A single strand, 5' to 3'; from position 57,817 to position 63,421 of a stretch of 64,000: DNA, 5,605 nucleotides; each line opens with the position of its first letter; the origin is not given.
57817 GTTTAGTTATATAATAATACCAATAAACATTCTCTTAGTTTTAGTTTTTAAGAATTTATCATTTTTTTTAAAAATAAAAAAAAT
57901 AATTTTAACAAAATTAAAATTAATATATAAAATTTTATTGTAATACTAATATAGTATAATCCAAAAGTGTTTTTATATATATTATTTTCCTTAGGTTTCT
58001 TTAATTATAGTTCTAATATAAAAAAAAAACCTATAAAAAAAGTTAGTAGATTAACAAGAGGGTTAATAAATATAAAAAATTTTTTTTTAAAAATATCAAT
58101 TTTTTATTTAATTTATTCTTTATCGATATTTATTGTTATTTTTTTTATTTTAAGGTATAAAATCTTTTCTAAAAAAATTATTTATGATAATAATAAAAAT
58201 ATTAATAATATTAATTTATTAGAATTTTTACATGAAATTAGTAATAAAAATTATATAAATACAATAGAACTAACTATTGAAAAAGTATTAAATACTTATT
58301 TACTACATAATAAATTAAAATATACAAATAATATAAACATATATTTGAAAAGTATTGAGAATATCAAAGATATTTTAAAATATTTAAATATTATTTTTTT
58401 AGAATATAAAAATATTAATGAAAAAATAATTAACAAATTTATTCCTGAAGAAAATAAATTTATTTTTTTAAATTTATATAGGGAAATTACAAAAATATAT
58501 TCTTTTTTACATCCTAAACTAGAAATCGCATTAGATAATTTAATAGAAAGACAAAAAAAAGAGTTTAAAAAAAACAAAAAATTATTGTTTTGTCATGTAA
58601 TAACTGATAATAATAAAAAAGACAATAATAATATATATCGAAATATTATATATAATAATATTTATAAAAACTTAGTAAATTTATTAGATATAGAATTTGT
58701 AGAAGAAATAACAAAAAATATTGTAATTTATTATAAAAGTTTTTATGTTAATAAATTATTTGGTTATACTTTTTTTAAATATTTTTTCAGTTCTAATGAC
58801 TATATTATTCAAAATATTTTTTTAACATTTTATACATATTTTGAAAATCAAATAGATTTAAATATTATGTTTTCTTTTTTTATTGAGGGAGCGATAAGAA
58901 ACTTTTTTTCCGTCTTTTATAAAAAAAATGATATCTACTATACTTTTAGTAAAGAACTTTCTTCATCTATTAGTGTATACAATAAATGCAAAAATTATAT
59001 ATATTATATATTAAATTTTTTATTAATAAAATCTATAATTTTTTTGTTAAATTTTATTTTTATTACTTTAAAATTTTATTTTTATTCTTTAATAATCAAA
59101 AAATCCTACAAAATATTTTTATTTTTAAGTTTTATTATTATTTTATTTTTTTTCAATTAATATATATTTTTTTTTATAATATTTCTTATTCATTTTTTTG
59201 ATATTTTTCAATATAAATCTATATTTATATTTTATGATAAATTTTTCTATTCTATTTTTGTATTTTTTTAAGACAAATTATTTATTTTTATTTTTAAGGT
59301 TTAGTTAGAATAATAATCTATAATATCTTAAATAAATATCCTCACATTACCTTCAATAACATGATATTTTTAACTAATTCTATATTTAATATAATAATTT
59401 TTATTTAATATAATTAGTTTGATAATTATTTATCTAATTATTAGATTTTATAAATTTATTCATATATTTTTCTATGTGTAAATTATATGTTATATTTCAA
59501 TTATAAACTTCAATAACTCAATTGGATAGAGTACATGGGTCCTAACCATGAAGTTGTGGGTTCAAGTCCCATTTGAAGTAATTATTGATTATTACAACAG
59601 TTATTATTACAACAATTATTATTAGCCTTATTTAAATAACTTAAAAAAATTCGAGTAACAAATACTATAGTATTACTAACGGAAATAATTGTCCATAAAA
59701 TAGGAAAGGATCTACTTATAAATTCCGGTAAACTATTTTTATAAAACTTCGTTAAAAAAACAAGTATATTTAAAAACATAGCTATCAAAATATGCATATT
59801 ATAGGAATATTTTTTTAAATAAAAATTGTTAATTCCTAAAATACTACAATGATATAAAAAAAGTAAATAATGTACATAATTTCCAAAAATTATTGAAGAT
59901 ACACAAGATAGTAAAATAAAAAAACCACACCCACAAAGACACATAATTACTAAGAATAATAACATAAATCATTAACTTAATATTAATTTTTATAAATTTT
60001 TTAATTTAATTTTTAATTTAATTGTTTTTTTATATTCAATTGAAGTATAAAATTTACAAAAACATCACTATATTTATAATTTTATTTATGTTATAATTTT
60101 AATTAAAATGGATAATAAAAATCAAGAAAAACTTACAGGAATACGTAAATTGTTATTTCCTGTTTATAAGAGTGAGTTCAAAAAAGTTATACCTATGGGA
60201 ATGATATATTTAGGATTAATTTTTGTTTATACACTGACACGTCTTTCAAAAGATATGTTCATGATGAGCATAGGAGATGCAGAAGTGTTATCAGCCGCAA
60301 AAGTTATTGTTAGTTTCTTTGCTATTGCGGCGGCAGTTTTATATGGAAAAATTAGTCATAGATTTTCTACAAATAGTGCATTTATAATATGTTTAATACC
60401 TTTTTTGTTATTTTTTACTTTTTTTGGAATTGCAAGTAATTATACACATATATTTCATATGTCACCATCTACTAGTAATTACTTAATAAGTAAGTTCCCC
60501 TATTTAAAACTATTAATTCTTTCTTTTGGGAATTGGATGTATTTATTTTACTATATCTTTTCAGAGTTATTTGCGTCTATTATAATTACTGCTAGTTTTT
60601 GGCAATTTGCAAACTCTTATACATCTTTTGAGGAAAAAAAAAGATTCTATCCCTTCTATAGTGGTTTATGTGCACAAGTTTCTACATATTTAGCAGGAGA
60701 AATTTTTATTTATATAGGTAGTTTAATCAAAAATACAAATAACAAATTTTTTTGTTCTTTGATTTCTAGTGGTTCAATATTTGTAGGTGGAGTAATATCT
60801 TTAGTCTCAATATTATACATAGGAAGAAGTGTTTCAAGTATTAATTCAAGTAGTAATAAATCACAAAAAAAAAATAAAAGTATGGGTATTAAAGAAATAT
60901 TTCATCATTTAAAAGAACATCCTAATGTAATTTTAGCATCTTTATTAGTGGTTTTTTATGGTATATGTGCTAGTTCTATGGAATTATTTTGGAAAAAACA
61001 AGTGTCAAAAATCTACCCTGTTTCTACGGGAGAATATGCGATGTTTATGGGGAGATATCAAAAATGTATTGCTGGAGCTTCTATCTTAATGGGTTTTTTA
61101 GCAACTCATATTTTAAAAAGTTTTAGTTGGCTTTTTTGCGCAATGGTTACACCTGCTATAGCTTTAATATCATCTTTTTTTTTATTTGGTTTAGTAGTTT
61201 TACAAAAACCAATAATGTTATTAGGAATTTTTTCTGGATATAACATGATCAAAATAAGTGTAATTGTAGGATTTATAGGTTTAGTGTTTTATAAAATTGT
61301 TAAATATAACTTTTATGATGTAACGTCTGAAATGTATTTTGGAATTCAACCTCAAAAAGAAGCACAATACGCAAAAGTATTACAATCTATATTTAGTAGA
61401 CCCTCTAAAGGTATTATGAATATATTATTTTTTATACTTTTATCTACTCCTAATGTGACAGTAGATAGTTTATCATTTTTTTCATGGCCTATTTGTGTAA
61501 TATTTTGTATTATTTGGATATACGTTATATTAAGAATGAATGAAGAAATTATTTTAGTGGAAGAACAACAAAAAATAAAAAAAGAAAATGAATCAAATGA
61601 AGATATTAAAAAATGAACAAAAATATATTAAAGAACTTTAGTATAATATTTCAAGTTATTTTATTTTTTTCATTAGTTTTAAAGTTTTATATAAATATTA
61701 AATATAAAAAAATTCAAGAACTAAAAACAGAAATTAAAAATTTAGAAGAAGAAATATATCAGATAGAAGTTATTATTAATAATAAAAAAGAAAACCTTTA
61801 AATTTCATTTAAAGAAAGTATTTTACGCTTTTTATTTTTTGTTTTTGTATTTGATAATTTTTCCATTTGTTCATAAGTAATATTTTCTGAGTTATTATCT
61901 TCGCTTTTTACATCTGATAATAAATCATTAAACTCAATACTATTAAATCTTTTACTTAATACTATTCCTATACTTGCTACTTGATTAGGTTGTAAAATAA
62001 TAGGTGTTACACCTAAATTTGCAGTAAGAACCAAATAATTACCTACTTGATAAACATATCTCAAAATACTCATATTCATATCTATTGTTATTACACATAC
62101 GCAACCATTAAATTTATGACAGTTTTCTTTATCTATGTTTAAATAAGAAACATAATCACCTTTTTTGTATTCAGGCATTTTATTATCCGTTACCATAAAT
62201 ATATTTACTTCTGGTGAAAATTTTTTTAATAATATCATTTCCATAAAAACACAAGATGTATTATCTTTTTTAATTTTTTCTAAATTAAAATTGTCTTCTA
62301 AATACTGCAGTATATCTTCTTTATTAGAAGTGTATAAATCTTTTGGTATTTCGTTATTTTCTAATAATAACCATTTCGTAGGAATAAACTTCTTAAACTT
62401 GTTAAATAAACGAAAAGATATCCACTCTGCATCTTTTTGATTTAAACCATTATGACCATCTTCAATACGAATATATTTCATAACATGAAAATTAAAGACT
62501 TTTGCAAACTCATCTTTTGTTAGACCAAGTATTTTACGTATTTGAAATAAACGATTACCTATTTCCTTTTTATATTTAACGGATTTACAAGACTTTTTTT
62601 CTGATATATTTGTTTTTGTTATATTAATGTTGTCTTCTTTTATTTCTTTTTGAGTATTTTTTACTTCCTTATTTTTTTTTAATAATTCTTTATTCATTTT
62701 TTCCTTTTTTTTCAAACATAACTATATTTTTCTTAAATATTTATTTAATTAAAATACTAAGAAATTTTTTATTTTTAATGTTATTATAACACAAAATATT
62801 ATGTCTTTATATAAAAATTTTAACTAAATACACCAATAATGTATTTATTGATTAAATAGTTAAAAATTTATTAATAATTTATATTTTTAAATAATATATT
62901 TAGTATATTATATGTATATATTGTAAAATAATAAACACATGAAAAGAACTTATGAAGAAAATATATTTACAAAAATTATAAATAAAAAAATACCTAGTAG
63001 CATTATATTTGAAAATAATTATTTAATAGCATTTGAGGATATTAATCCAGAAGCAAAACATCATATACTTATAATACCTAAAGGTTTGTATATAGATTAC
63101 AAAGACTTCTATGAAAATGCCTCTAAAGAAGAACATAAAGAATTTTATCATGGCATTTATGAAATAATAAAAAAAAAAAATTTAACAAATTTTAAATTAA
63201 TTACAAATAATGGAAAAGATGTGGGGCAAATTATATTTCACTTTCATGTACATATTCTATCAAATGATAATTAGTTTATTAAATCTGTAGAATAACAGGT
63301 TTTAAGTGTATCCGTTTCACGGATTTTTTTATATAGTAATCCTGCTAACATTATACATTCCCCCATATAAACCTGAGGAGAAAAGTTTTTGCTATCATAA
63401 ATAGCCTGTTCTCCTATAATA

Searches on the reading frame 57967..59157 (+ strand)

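Call 29: search_protein_families(library=pfam, proteins=[window:57967-59157:+], max_evalue=0.001)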
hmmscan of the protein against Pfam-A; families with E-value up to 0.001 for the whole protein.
window:57967-59157:+ (397 aa): 0 families

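Call 58: search_protein_families(library=ncbifam, proteins=[window:57967-59157:+], max_evalue=0.01)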
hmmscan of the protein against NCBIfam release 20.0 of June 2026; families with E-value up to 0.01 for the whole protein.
window:57967-59157:+ (397 aa): 1 family
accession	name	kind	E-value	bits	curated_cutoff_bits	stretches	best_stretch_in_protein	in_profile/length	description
TIGR01484.1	HAD-SF-IIB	subfamily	0.0068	16.5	41.8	0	115-250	26-162/221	HAD-IIB family hydrolase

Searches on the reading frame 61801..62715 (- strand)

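Call 29: search_protein_families(library=pfam, proteins=[window:61801-62715:-], max_evalue=0.001)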
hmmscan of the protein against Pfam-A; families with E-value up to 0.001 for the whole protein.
window:61801-62715:- (305 aa): 0 families

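Call 58: search_protein_families(library=ncbifam, proteins=[window:61801-62715:-], max_evalue=0.01)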
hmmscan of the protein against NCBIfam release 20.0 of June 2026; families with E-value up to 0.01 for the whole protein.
window:61801-62715:- (305 aa): 1 family
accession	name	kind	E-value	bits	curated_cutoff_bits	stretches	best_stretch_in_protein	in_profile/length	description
TIGR03830.1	CxxCG_CxxCG_HTH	subfamily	0.0052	16.6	61.8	0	42-89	56-103/127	type II TA system antitoxin MqsA family protein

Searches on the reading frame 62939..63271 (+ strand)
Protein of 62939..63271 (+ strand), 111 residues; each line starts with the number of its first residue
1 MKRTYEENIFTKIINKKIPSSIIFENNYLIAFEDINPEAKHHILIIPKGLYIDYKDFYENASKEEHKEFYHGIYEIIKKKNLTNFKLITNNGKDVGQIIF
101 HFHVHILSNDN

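Call 29: search_protein_families(library=pfam, proteins=[window:62939-63271:+], max_evalue=0.001)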
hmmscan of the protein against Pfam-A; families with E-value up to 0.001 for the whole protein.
window:62939-63271:+ (111 aa): 2 families
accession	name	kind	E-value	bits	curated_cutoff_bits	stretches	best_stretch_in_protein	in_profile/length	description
PF01230.28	HIT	-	4.6e-17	62.9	21.5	1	16-110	2-96/98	HIT domain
PF11969.13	DcpS_C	-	1.7e-15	57.9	24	1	9-110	3-103/114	Scavenger mRNA decapping enzyme C-term binding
